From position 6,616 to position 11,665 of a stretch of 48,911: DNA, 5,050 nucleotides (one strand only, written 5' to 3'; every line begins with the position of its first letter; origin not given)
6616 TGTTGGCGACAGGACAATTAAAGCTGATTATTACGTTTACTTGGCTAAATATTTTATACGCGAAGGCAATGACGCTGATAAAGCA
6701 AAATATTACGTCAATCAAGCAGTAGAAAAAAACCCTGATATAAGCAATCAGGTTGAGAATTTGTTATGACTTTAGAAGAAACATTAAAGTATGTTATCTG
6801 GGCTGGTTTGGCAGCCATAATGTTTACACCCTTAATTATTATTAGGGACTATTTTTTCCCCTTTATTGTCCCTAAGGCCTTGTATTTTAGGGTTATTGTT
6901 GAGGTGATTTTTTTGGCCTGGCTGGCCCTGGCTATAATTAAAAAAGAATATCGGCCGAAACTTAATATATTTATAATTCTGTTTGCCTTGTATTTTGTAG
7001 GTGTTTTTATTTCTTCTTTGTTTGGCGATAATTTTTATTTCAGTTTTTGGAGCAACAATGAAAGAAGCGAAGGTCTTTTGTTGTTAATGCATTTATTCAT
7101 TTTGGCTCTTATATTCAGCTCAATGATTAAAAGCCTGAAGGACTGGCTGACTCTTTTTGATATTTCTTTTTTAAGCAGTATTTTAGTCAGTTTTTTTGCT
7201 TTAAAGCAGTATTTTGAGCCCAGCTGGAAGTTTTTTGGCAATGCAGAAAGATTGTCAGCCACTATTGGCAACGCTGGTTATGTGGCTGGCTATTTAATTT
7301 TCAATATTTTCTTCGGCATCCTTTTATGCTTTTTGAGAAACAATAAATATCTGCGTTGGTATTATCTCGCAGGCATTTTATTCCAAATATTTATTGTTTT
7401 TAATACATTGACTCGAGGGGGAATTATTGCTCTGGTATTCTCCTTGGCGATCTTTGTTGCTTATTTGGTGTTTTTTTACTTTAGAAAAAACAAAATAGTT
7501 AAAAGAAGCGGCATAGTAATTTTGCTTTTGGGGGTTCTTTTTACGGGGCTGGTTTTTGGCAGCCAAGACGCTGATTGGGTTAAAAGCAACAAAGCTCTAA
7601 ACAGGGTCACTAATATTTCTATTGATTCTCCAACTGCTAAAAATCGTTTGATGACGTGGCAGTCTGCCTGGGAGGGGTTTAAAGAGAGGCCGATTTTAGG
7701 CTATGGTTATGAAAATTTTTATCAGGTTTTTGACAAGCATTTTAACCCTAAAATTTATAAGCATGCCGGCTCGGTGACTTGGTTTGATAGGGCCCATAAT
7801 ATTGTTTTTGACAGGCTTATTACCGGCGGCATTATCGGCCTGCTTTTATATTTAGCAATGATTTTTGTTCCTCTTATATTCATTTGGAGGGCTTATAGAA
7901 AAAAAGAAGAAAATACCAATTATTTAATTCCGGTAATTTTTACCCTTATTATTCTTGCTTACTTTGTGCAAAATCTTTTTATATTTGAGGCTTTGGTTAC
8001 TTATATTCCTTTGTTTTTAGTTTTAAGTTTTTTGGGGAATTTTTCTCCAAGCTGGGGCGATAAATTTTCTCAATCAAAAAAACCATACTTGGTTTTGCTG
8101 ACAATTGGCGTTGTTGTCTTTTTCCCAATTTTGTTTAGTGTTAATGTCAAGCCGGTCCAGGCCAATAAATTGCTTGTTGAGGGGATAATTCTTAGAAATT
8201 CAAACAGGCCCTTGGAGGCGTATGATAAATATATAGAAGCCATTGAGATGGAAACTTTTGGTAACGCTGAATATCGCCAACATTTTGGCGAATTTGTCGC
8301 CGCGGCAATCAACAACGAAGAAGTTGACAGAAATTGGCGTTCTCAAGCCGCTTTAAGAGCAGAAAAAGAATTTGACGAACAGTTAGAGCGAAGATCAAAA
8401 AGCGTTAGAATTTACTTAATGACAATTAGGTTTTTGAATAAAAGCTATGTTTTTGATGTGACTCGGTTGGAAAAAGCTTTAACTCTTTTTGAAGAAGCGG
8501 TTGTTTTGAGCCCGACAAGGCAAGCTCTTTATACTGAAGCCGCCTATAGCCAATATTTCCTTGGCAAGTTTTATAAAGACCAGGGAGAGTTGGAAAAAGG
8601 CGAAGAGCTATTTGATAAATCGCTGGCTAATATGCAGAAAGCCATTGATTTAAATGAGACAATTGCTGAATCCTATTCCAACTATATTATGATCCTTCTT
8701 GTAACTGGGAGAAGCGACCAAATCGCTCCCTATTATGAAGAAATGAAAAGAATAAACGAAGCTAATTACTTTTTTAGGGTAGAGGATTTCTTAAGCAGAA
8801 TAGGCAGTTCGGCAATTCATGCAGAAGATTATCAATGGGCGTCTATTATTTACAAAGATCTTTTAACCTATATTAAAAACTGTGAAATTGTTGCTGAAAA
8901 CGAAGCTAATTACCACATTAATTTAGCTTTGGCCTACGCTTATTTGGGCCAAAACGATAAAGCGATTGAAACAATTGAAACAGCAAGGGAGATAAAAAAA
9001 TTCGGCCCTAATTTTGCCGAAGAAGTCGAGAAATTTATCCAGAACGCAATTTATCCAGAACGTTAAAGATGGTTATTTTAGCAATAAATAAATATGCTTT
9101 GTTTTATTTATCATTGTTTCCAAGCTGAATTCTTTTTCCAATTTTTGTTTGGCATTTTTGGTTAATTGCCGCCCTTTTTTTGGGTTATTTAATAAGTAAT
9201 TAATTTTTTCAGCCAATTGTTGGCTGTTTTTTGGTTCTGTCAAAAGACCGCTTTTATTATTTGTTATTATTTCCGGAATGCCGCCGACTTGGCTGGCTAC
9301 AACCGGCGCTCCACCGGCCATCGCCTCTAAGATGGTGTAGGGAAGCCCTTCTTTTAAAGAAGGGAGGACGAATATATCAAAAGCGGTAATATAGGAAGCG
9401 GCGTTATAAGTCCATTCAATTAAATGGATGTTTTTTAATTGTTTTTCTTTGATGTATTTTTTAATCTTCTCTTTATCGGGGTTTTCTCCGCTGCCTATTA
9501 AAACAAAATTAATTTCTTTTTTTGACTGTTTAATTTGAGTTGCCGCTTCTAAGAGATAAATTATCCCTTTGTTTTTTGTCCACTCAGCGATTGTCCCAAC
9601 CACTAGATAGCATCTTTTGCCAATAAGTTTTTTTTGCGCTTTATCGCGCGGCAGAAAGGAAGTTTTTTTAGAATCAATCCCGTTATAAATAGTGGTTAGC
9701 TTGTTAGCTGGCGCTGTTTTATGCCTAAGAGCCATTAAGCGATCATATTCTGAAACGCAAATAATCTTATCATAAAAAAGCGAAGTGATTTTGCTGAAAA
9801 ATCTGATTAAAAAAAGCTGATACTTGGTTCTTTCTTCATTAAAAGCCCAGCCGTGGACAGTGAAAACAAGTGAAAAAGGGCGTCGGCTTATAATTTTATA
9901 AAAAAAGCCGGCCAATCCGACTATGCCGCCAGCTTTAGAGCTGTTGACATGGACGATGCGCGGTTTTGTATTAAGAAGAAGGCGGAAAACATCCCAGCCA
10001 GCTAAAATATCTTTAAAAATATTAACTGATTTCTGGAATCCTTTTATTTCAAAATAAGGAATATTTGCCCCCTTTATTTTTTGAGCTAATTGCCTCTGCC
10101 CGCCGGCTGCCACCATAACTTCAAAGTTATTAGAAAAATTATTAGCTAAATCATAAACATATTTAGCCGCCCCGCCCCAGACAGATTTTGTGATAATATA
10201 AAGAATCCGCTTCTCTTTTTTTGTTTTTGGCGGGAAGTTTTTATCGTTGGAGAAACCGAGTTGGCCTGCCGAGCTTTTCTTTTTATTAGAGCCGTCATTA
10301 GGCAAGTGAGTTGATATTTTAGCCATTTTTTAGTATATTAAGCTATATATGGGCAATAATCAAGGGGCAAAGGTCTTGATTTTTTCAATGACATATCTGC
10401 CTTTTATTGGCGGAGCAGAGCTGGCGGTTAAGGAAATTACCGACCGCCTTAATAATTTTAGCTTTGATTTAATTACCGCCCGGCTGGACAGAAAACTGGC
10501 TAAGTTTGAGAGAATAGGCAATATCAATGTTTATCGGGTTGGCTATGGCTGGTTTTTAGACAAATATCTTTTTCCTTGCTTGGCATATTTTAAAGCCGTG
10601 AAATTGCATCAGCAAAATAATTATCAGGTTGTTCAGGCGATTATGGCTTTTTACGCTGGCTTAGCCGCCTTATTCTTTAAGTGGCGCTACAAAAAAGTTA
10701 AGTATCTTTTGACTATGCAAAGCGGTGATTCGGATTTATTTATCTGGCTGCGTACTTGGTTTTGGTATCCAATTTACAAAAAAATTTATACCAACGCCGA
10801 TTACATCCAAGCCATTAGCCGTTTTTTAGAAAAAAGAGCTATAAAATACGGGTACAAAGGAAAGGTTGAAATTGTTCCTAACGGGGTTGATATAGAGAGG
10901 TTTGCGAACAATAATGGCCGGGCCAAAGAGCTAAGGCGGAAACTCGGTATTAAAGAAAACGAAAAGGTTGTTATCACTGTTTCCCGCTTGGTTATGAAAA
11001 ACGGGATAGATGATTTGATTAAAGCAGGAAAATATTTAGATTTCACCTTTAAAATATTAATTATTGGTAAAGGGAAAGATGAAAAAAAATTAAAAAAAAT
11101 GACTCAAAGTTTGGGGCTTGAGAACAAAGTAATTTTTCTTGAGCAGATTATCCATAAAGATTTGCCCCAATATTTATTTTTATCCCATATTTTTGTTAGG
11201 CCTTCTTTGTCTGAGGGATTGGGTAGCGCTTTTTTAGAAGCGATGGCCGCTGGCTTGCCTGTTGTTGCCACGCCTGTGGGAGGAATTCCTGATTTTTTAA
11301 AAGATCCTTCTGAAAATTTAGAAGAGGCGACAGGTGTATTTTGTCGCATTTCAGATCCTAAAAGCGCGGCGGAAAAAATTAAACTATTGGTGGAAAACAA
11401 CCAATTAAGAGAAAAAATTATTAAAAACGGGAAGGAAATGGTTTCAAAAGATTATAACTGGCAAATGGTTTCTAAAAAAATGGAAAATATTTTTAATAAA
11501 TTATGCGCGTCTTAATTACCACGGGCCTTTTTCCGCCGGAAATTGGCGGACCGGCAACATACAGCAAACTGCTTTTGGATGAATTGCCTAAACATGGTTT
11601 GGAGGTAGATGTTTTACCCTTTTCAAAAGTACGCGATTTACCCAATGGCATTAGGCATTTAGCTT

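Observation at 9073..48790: A ~40-kb, 34-gene glycoconjugate cluster combining sulfation, six radical SAM enzymes, triple amidation and lipid-carrier transfer; candidate undescribed surface-glycan system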

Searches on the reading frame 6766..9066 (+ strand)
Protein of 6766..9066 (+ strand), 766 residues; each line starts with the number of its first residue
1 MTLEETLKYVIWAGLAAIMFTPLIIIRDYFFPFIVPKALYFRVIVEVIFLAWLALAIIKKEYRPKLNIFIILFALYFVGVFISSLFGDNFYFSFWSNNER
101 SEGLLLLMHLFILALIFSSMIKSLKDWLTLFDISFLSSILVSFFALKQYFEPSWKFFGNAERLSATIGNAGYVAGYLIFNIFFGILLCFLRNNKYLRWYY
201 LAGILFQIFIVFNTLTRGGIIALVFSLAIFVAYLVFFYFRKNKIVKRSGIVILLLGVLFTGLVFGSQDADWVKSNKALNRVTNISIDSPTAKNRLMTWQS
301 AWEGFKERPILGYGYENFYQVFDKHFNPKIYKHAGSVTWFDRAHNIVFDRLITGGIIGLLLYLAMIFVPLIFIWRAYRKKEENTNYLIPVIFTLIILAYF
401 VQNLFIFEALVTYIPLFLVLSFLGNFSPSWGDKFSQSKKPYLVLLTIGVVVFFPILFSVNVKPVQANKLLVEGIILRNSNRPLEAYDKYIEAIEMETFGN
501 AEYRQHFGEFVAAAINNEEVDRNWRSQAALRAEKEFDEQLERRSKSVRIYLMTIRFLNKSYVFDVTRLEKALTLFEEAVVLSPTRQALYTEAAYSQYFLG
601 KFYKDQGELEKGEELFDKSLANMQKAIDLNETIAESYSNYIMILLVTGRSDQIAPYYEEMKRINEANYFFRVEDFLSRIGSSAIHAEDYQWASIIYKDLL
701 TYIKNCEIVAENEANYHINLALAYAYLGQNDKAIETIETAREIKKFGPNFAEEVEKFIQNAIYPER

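Call 4: search_protein_families(library=pfam, proteins=[window:6766-9066:+], max_evalue=0.001)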
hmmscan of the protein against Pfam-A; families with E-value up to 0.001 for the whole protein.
window:6766-9066:+ (766 aa): 7 families
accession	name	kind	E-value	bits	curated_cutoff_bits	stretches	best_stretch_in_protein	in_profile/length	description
PF04932.20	Wzy_C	-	1.3e-21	77.4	31.7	1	203-363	2-149/149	O-Antigen ligase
PF07719.23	TPR_2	-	9.7e-11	41.4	27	0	714-743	1-30/34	Tetratricopeptide repeat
PF13424.12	TPR_12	-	6.8e-10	39.4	30.1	0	676-744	6-75/77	Tetratricopeptide repeat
PF00515.34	TPR_1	-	4.1e-06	26.8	27.8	0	714-743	1-30/34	Tetratricopeptide repeat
PF13181.12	TPR_8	-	1.3e-05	25.4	25.7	0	715-742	2-29/34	Tetratricopeptide repeat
PF13428.12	TPR_14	-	3.4e-05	24.5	23.5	0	717-742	4-29/44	Tetratricopeptide repeat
PF17874.7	TPR_MalT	-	0.00074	19.3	45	0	567-740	137-306/336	MalT-like TPR region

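Call 13: search_protein_families(library=ncbifam, proteins=[window:6766-9066:+], max_evalue=0.00001)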
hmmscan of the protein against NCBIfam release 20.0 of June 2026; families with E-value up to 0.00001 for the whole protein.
window:6766-9066:+ (766 aa): 1 family
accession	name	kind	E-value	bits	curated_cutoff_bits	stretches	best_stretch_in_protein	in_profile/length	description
TIGR00947.1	2A73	equivalog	1.6e-07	30.7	366.4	1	101-380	93-372/425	IctB family putative bicarbonate transporter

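Call 64: search_solved_structures(query=window:6766-9066:+, max_evalue=1)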
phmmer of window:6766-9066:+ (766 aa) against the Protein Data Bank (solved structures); distinct sequences matched with E-value up to 1: 12.
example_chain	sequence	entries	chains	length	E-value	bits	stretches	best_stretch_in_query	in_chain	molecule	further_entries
7tpg_B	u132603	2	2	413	1.5e-05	26.8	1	203-379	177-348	Putative cell surface polysaccharide polymerase/ligase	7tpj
3k1h_A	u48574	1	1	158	0.083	14.5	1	648-723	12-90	Putative uncharacterized protein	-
3k1i_C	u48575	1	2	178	0.11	14.1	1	648-723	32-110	Putative uncharacterized protein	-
6lea_C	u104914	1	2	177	0.11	14.1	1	648-723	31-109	Uncharacterized protein HP_1076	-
5tin_A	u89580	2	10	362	0.14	13.7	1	118-198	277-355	Glycine receptor subunit alpha-3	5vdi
5cfb_A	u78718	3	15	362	0.14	13.7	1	118-198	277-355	Glycine receptor subunit alpha-3,Glycine receptor subunit alpha-3 | Glycine receptor subunit alpha-3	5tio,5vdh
2pl2_A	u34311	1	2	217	0.25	12.9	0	686-742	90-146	Hypothetical conserved protein TTC0263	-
5udl_A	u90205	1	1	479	0.34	12.4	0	573-625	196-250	Interferon-induced protein with tetratricopeptide repeats 1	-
4y6w_A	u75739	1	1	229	0.62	11.6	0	599-663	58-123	NaB(AB)3ACb - light chain TPR-like repeats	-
9qqu_A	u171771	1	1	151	0.71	11.4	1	529-622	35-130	Stress-induced-phosphoprotein 1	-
3uq3_A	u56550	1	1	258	0.92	11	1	533-627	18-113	Heat shock protein STI1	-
2na6_A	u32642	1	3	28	0.93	11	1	360-381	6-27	Tumor necrosis factor receptor superfamily member 6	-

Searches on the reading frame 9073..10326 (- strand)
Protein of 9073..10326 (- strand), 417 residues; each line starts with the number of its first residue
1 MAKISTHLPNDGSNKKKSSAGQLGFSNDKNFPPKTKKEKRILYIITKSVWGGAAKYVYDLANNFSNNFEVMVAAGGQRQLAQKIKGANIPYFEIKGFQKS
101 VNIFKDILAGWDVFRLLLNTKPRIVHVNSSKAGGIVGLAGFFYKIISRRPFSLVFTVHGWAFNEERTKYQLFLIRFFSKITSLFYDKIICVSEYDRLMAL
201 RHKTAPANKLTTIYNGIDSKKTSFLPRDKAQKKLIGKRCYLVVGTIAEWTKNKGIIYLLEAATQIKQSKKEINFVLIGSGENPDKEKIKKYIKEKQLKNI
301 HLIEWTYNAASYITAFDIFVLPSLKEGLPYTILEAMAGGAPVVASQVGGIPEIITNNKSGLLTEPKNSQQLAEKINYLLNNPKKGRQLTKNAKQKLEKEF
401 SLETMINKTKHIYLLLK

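Call 4: search_protein_families(library=pfam, proteins=[window:9073-10326:-], max_evalue=0.001)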
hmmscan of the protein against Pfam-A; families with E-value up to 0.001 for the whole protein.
window:9073-10326:- (417 aa): 6 families
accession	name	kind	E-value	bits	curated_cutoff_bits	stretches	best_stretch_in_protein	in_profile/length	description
PF00534.26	Glycos_transf_1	-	5.2e-38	130.7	26.4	1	242-394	17-171/172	Glycosyl transferases group 1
PF13692.12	Glyco_trans_1_4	-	5.3e-35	121.2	27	1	241-381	5-142/142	Glycosyl transferases group 1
PF13439.12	Glyco_transf_4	-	1.1e-20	74.8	28.5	1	50-219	1-168/170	Glycosyltransferase Family 4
PF13579.12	Glyco_trans_4_4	-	6.6e-10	40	29.7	1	51-216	1-158/158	Glycosyl transferase 4-like domain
PF13524.12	Glyco_trans_1_2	-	1.2e-09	38.7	25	1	268-405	12-138/144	Glycosyl transferase-like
PF20706.3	GT4-conflict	-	4.3e-07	29.7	26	1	208-402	172-378/385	Family 4 Glycosyltransferase in conflict systems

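Call 86: search_protein_families(library=ncbifam, proteins=[window:9073-10326:-], max_evalue=0.000001)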
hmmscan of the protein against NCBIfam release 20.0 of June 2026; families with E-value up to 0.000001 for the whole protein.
window:9073-10326:- (417 aa): 40 families (the best 25 are shown)
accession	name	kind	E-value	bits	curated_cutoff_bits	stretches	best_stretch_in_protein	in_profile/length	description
TIGR03088.1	stp2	hypoth_equivalog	4.8e-41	141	409.05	1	41-413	4-370/374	TIGR03088 family PEP-CTERM/XrtA system glycosyltransferase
TIGR02149.1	glgA_Coryne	subfamily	2.5e-33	115.8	302.4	1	48-413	13-387/391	glycogen synthase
TIGR03999.1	thiol_BshA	equivalog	4.3e-29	101.6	273.7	1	186-413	146-370/375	N-acetyl-alpha-D-glucosaminyl L-malate synthase BshA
NF041876.1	EPS_EpsE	equivalog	1.5e-28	100.2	400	1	212-403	190-383/389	exopolysaccharide biosynthesis GT4 family glycosyltransferase EpsE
NF047684.1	TeichurnBiosyTuaC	equivalog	3.6e-25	88.7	550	1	242-413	221-386/391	teichuronic acid biosynthesis protein TuaC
TIGR04063.1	stp3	hypoth_equivalog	9.5e-24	84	442.05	1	200-414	172-393/397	TIGR04063 family PEP-CTERM/XrtA system glycosyltransferase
TIGR04157.1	glyco_rSAM_CFB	subfamily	5.1e-21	75.1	400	1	185-413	170-406/406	TIGR04157 family glycosyltransferase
NF011726.0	PRK15179.1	equivalog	3.8e-18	65.1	733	1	207-413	481-691/694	Vi polysaccharide biosynthesis protein TviE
NF038295.1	EPS_HpsP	equivalog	6.9e-18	64.8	550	1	245-413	212-384/388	hormogonium polysaccharide biosynthesis glycosyltransferase HpsP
TIGR04005.1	wcaL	equivalog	1.6e-17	63.5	537.6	1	199-405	188-395/406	colanic acid biosynthesis glycosyltransferase WcaL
NF047880.1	glyco_SdgA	exception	2.3e-17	62.8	800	1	245-412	320-486/488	serine-aspartate repeat adhesin O-glycosyltransferase SdgA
NF038298.1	EPS_HpsO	equivalog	2.6e-17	62.7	575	1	109-410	77-381/388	hormogonium polysaccharide biosynthesis glycosyltransferase HpsO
NF012028.0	PRK15484.1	subfamily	9.7e-17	61.1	618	1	187-408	142-370/380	lipopolysaccharide N-acetylglucosaminyltransferase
TIGR03449.1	mycothiol_MshA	equivalog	4.4e-16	58.8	462.5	1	199-413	179-400/406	D-inositol-3-phosphate glycosyltransferase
TIGR04047.1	MSMEG_0565_glyc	hypoth_equivalog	5.7e-16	58.6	259.85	1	186-402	140-360/373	MSMEG_0565 family glycosyltransferase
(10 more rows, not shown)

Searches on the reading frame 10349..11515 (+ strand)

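Call 4: search_protein_families(library=pfam, proteins=[window:10349-11515:+], max_evalue=0.001)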
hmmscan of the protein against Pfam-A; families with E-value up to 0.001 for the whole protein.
window:10349-11515:+ (388 aa): 6 families
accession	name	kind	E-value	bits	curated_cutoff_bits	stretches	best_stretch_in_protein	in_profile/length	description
PF00534.26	Glycos_transf_1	-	7.3e-42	143.2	26.4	1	193-364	3-172/172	Glycosyl transferases group 1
PF13692.12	Glyco_trans_1_4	-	9.7e-28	97.6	27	1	206-350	2-142/142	Glycosyl transferases group 1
PF13439.12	Glyco_transf_4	-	2.9e-16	60.4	28.5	1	20-184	1-170/170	Glycosyltransferase Family 4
PF13579.12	Glyco_trans_4_4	-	1.6e-10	42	29.7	1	21-179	1-158/158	Glycosyl transferase 4-like domain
PF13524.12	Glyco_trans_1_2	-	1.3e-08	35.3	25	1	260-378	28-142/144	Glycosyl transferase-like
PF20706.3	GT4-conflict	-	1.5e-06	27.9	26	1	277-377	280-384/385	Family 4 Glycosyltransferase in conflict systems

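Call 86: search_protein_families(library=ncbifam, proteins=[window:10349-11515:+], max_evalue=0.000001)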
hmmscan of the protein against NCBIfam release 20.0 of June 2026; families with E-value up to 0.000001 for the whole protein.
window:10349-11515:+ (388 aa): 39 families (the best 25 are shown)
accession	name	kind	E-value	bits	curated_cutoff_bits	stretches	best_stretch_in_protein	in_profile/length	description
NF047684.1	TeichurnBiosyTuaC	equivalog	1e-37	130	550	1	89-385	106-389/391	teichuronic acid biosynthesis protein TuaC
TIGR03999.1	thiol_BshA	equivalog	2.6e-33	115.5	273.7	1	82-385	75-373/375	N-acetyl-alpha-D-glucosaminyl L-malate synthase BshA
TIGR03088.1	stp2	hypoth_equivalog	6.4e-30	104.4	409.05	1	170-385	159-373/374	TIGR03088 family PEP-CTERM/XrtA system glycosyltransferase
TIGR04063.1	stp3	hypoth_equivalog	2.5e-29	102.4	442.05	1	145-386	153-396/397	TIGR04063 family PEP-CTERM/XrtA system glycosyltransferase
TIGR02149.1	glgA_Coryne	subfamily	1.7e-27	96.5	302.4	1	144-386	139-391/391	glycogen synthase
NF053787.1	GlcN_PG_synth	equivalog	1.1e-25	90.3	480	1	144-386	138-360/361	N-acetylglucosaminyl phosphatidylglycerol synthase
NF041876.1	EPS_EpsE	equivalog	2.7e-25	89.4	400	1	149-373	161-384/389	exopolysaccharide biosynthesis GT4 family glycosyltransferase EpsE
NF038298.1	EPS_HpsO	equivalog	1.2e-24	86.8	575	1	167-385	164-387/388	hormogonium polysaccharide biosynthesis glycosyltransferase HpsO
TIGR03449.1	mycothiol_MshA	equivalog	1.5e-24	86.6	462.5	1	170-385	187-403/406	D-inositol-3-phosphate glycosyltransferase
TIGR04157.1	glyco_rSAM_CFB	subfamily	7.2e-24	84.5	400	1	143-382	163-406/406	TIGR04157 family glycosyltransferase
NF049988.1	MGlcDAGSynMgs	equivalog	1.6e-20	73.9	400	1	162-386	167-388/398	alpha-monoglucosyldiacylglycerol synthase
NF012028.0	PRK15484.1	subfamily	5.1e-20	71.9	618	1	155-383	145-376/380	lipopolysaccharide N-acetylglucosaminyltransferase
TIGR04047.1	MSMEG_0565_glyc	hypoth_equivalog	6.4e-20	71.6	259.85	1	145-378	134-367/373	MSMEG_0565 family glycosyltransferase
NF041010.1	glycosy_Agl16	equivalog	1.1e-18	67.3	575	1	8-385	2-351/352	glycosylation protein Agl16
NF038295.1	EPS_HpsP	equivalog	3.1e-18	66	550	1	163-385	168-387/388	hormogonium polysaccharide biosynthesis glycosyltransferase HpsP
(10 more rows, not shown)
